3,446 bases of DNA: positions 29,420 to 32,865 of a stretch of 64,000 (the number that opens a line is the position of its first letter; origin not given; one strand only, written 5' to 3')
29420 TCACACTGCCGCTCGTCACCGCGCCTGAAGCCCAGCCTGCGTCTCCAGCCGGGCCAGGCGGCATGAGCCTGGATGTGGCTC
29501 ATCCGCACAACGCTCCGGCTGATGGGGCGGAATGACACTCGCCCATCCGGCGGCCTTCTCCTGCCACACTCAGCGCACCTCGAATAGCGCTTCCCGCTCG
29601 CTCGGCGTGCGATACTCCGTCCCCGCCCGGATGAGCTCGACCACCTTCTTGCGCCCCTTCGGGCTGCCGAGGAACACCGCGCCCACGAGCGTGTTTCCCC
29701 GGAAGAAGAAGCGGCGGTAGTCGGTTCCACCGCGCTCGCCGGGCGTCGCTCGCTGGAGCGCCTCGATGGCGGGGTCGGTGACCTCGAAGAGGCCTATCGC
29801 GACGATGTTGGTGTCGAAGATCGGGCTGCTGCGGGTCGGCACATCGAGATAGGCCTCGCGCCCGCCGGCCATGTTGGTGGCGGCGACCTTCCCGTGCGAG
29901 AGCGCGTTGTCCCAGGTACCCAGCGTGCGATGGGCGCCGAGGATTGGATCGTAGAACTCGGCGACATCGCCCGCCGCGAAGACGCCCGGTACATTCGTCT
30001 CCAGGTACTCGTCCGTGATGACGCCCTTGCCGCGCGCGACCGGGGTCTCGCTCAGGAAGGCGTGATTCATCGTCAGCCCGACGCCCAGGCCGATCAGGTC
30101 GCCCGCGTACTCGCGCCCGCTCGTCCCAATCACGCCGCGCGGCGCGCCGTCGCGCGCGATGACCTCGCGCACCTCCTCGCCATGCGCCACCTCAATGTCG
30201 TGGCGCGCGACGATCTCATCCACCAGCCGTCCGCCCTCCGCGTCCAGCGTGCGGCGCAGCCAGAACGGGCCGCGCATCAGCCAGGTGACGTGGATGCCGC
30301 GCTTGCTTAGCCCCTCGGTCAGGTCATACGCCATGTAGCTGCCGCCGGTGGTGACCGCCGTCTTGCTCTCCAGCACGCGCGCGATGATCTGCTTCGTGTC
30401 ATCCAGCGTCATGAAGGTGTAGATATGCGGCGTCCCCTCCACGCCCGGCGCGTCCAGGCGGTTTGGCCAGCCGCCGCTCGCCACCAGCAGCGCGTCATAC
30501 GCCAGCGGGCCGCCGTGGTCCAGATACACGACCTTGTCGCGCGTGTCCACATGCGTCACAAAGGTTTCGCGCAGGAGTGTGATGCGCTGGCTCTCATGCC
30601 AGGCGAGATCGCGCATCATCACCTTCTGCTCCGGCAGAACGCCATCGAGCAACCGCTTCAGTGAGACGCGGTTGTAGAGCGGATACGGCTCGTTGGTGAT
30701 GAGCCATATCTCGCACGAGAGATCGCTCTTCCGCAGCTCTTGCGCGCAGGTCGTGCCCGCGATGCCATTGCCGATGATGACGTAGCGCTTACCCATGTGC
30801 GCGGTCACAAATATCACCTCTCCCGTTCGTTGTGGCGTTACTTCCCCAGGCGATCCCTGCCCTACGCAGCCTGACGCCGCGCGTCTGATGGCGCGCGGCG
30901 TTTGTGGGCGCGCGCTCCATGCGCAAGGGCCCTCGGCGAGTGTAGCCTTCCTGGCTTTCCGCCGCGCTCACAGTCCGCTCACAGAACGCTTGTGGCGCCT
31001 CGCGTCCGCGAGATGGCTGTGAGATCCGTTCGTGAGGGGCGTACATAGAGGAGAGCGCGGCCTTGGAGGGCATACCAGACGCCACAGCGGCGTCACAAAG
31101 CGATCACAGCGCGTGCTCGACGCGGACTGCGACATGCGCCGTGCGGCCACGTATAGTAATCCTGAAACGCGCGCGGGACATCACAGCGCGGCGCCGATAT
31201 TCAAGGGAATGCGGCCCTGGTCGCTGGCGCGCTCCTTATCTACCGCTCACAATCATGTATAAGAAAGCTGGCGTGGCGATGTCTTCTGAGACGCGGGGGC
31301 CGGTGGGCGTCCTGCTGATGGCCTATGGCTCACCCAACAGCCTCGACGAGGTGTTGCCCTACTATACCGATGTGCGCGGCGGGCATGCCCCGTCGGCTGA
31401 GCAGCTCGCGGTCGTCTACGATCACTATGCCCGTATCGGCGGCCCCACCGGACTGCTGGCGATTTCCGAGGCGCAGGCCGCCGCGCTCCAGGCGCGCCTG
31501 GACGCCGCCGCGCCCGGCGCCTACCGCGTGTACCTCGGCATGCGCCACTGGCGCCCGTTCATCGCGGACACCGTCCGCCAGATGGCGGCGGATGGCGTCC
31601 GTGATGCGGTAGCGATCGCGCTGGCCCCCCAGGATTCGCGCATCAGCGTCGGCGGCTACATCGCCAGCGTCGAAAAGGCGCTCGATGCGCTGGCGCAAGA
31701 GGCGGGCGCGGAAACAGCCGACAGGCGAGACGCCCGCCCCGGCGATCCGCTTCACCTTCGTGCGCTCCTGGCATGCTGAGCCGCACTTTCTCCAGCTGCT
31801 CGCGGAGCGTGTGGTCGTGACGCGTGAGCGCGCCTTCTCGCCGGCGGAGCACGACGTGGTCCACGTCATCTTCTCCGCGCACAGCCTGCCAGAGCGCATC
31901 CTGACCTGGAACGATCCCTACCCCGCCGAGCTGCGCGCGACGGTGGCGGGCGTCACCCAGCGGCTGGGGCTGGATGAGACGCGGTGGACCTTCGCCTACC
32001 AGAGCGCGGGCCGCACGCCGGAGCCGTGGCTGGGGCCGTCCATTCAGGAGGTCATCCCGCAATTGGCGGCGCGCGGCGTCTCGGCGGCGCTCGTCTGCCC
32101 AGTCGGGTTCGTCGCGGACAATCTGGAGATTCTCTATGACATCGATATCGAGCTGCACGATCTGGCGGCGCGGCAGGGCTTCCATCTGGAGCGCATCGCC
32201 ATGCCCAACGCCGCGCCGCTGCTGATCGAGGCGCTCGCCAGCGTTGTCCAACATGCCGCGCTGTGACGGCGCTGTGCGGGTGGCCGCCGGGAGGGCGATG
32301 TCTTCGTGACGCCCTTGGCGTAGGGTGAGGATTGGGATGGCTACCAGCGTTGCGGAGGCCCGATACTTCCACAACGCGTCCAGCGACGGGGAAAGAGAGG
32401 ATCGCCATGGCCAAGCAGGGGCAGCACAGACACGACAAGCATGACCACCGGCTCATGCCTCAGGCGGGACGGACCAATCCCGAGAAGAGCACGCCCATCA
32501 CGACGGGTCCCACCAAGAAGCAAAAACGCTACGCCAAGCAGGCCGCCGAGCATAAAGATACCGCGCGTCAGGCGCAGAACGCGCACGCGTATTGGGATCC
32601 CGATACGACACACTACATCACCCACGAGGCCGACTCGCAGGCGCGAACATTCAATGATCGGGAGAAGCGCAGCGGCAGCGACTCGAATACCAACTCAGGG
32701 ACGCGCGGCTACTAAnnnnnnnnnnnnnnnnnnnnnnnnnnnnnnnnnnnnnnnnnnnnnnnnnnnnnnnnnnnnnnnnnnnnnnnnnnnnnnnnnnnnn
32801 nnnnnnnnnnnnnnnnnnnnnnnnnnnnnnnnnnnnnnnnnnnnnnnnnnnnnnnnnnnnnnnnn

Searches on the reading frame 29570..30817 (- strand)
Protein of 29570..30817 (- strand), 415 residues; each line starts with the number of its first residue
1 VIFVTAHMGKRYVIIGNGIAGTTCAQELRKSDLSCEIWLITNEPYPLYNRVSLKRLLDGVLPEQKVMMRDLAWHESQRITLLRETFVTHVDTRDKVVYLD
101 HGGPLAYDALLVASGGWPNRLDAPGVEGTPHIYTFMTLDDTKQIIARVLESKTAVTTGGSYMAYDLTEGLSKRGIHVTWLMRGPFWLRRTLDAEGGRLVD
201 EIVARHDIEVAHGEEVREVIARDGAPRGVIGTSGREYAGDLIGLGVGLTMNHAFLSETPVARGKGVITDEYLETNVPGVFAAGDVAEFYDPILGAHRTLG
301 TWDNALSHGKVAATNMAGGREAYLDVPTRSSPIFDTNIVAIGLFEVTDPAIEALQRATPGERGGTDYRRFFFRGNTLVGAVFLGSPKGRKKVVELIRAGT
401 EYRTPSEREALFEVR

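Call 105: search_protein_families(library=pfam, proteins=[window:29570-30817:-], max_evalue=0.001)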
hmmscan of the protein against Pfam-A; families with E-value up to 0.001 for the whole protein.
window:29570-30817:- (415 aa): 6 families
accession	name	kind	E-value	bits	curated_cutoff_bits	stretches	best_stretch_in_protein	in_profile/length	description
PF07992.20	Pyr_redox_2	-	5.6e-48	164.3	26.1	1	11-309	2-291/291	Pyridine nucleotide-disulphide oxidoreductase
PF00070.33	Pyr_redox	-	2.2e-09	38.2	22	1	155-223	3-70/82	Pyridine nucleotide-disulphide oxidoreductase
PF13738.12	Pyr_redox_3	-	2.4e-07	30.7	30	1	104-283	122-305/305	Pyridine nucleotide-disulphide oxidoreductase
PF00890.30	FAD_binding_2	-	3.8e-05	23.5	20.4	0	265-289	372-403/414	FAD binding domain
PF01266.30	DAO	-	8.1e-05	22.7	27.9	0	12-33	2-23/353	FAD dependent oxidoreductase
PF18267.7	Rubredoxin_C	-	0.00011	22.6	25.9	1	333-399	7-69/70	Rubredoxin NAD+ reductase C-terminal domain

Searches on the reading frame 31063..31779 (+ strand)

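Call 105: search_protein_families(library=pfam, proteins=[window:31063-31779:+], max_evalue=0.001)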
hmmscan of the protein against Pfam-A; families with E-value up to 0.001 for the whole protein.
window:31063-31779:+ (238 aa): 1 family
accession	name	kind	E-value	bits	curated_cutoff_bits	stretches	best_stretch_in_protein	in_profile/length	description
PF00762.24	Ferrochelatase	-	4.4e-27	95.3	27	1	81-211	2-146/317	Ferrochelatase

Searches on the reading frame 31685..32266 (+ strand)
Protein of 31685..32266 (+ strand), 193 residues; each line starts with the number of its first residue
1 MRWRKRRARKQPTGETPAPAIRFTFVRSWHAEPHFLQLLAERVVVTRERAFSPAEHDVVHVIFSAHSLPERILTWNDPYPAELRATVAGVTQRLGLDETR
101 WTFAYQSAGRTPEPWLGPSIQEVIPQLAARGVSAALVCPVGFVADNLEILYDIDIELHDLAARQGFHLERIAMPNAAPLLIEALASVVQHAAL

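Call 105: search_protein_families(library=pfam, proteins=[window:31685-32266:+], max_evalue=0.001)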
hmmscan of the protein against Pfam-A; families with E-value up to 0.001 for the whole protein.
window:31685-32266:+ (193 aa): 1 family
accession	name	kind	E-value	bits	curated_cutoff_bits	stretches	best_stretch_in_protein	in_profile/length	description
PF00762.24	Ferrochelatase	-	1.6e-47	162.5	27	1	17-190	145-315/317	Ferrochelatase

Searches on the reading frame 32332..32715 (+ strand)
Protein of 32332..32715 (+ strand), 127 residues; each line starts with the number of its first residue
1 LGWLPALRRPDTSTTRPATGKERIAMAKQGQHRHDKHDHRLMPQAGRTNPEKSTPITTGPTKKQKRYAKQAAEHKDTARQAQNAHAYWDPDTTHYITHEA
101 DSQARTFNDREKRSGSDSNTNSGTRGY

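Call 4: search_protein_families(library=pfam, proteins=[window:32332-32715:+], max_evalue=1)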
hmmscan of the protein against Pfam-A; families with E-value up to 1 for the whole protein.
window:32332-32715:+ (127 aa): 1 family
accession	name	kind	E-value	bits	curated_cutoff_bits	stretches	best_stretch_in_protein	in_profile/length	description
PF06932.16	DUF1283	-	0.023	15.3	25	1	65-94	40-71/83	Protein of unknown function (DUF1283)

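Call 5: search_protein_families(library=padloc, proteins=[window:32332-32715:+], max_evalue=1)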
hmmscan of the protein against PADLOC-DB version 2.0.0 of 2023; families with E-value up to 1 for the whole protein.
window:32332-32715:+ (127 aa): 0 families

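Call 9: search_protein_families(library=ncbifam, proteins=[window:32332-32715:+], max_evalue=1)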
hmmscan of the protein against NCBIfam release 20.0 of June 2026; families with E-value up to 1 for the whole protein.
window:32332-32715:+ (127 aa): 2 families
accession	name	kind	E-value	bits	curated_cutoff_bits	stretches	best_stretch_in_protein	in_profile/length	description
NF010180.0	PRK13659.1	equivalog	0.004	17.3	129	1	65-94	71-102/114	DUF1283 family protein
NF009506.0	PRK12864.1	equivalog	0.07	13.6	106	1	36-90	24-74/89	YciI-like protein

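Call 80: search_protein_families(library=pfam, proteins=[window:32332-32715:+], max_evalue=0.1)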
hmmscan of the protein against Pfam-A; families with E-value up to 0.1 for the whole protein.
window:32332-32715:+ (127 aa): 1 family
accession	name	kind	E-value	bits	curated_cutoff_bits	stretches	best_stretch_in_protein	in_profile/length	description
PF06932.16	DUF1283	-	0.023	15.3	25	1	65-94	40-71/83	Protein of unknown function (DUF1283)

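Call 81: search_protein_families(library=phrogs, proteins=[window:32332-32715:+], max_evalue=0.01)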
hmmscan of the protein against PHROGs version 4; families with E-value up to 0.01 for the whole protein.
window:32332-32715:+ (127 aa): 0 families
